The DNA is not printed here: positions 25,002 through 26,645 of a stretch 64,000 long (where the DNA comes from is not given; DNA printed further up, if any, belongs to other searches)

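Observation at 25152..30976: Wzy_C (O-antigen-ligase/O-oligosaccharyltransferase-type) membrane protein with a ~1,450-aa plant-receptor-like LRR solenoid inserted into its periplasmic loop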

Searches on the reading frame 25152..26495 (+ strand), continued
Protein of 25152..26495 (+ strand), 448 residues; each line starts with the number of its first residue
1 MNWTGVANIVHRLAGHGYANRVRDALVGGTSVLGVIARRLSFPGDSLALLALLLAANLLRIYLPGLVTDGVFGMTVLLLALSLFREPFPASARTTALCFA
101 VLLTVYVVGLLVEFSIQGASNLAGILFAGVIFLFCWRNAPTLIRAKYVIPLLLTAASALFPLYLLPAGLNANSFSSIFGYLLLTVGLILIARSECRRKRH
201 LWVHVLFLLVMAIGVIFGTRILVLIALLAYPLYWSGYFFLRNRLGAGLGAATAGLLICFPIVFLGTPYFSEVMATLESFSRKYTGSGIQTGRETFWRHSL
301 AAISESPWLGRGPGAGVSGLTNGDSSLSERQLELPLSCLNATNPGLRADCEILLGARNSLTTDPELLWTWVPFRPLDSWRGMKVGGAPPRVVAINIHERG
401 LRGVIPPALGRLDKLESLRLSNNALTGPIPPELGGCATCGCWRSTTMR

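Call 83: list_cluster_members(proteins=[P0001, P0203, P0205, P0207])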
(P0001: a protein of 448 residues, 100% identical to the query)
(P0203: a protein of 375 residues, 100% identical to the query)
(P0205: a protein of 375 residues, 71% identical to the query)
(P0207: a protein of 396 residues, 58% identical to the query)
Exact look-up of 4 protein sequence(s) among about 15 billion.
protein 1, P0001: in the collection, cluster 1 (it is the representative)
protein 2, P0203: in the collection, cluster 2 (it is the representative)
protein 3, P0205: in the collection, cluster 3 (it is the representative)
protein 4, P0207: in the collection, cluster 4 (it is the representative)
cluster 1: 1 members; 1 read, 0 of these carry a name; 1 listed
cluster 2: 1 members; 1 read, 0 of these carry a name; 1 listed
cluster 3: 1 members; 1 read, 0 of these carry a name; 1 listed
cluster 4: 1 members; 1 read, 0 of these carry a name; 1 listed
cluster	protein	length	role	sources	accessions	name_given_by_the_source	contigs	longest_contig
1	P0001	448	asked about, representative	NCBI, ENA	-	-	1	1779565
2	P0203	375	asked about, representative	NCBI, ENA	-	-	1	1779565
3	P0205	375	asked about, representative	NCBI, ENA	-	-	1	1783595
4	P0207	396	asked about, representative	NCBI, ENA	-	-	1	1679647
